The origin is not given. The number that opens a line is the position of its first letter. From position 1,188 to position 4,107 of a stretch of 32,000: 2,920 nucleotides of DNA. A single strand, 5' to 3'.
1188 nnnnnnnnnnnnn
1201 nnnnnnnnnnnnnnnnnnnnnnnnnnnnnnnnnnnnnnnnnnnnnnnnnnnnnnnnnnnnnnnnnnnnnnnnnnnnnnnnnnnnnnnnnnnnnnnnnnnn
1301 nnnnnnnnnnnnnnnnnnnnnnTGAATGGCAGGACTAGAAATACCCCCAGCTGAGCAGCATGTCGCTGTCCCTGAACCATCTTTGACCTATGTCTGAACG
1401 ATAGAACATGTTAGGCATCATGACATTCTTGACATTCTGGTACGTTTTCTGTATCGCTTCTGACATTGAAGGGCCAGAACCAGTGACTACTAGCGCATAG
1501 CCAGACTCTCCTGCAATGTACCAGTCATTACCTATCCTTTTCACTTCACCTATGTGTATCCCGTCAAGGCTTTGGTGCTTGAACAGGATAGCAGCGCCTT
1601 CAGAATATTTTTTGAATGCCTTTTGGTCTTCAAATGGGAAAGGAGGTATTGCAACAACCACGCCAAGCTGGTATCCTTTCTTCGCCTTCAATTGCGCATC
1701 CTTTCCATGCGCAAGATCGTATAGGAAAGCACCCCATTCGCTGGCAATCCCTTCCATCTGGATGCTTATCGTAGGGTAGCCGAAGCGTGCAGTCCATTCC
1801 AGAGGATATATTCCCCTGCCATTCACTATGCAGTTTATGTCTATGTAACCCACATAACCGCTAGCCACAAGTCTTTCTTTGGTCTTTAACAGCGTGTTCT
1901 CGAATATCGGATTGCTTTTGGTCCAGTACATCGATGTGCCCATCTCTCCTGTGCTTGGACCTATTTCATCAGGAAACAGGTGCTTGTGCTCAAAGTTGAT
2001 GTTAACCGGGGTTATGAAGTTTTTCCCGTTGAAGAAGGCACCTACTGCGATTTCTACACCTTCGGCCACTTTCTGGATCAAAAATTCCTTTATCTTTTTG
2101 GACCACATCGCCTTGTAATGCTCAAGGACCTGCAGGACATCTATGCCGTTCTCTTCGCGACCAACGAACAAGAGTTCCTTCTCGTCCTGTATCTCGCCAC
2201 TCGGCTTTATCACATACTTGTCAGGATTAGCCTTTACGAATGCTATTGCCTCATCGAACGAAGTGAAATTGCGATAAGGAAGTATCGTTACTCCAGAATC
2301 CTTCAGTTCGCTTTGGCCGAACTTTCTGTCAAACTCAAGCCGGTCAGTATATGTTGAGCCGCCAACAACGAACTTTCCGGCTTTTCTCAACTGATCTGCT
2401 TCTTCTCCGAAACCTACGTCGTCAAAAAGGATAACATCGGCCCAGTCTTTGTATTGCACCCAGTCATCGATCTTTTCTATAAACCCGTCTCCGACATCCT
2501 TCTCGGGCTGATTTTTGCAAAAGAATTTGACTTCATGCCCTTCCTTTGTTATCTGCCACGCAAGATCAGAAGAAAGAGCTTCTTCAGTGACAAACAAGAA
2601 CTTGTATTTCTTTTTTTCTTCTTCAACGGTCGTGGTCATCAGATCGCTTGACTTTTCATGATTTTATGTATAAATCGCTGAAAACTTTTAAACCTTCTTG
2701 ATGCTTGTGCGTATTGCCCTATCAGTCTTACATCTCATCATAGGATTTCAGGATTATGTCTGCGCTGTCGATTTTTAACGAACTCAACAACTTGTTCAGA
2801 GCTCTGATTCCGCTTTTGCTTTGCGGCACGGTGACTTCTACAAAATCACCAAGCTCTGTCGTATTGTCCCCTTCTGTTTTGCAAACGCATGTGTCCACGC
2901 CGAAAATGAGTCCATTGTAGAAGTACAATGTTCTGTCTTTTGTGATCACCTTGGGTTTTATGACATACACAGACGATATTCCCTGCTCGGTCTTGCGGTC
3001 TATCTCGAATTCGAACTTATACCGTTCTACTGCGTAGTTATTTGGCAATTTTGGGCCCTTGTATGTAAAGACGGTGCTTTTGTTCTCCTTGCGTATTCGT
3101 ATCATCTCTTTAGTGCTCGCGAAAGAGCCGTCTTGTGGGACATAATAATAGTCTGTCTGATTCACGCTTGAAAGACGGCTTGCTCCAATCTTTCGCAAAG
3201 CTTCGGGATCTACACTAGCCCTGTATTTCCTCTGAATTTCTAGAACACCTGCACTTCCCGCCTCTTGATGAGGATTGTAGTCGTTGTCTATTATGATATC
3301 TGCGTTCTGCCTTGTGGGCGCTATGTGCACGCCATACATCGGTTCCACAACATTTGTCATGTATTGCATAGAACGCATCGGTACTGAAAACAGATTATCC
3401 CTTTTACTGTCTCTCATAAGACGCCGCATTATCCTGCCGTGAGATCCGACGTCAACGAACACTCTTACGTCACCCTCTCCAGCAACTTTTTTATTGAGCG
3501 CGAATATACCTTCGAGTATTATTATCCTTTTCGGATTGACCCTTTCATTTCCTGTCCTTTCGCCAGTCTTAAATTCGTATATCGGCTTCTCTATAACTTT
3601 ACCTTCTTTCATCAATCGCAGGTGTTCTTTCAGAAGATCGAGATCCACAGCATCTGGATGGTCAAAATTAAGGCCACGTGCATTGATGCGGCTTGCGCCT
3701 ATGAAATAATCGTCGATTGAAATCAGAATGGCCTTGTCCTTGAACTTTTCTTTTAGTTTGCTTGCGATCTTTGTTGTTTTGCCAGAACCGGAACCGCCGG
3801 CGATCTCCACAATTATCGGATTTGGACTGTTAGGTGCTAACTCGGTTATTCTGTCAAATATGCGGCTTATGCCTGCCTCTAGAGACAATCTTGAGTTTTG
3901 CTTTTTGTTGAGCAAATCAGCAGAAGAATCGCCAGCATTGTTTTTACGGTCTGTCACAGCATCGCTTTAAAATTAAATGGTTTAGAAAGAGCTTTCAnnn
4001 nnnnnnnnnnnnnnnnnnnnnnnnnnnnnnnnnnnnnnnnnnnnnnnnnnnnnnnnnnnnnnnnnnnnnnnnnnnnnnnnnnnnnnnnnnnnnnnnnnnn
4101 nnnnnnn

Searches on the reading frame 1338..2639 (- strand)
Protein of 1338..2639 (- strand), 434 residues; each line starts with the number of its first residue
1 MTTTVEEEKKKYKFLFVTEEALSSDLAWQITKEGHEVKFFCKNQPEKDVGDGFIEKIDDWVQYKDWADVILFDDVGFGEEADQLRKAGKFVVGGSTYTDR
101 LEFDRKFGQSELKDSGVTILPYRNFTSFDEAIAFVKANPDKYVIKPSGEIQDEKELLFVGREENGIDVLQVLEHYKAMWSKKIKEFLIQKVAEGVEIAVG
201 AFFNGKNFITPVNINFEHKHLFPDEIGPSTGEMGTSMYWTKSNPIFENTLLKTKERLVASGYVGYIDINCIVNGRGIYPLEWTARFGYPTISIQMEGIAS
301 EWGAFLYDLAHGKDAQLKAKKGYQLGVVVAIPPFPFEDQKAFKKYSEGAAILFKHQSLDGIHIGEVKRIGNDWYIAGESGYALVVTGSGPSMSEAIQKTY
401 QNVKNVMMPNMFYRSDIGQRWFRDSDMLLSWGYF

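Call 32: search_protein_families(library=pfam, proteins=[window:1338-2639:-], max_evalue=0.001)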
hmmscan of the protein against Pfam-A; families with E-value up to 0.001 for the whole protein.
window:1338-2639:- (434 aa): 2 families
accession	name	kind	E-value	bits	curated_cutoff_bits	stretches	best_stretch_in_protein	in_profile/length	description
PF01071.24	GARS_A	-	1.8e-12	47.9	27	1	105-289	3-192/194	Phosphoribosylglycinamide synthetase, ATP-grasp (A) domain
PF02843.22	GARS_C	-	4.3e-09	37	34.8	1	344-420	14-92/92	Phosphoribosylglycinamide synthetase, C domain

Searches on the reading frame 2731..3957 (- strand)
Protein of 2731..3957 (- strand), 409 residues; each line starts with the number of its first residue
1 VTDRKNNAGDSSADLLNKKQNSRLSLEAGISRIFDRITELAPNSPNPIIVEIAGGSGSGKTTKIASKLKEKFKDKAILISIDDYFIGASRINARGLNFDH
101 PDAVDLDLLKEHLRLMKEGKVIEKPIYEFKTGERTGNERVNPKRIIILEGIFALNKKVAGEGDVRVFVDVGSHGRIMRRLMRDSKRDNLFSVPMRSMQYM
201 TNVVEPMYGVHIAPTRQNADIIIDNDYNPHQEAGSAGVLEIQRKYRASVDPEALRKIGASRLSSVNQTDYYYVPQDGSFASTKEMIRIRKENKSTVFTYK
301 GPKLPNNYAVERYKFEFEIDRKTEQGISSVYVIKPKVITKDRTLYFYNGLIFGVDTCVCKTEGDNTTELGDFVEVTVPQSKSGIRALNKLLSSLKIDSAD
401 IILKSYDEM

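Call 32: search_protein_families(library=pfam, proteins=[window:2731-3957:-], max_evalue=0.001)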
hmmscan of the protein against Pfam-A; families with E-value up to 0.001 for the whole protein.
window:2731-3957:- (409 aa): 3 families
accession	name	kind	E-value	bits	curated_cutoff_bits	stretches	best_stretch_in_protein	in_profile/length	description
PF00485.24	PRK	-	5.1e-24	85.6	22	1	49-224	1-188/196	Phosphoribulokinase / Uridine kinase family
PF01928.26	CYTH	-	9.8e-14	52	23.2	1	240-380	3-148/179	CYTH domain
PF06414.18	Zeta_toxin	-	0.00065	19.6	22.3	1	38-84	9-54/199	Zeta toxin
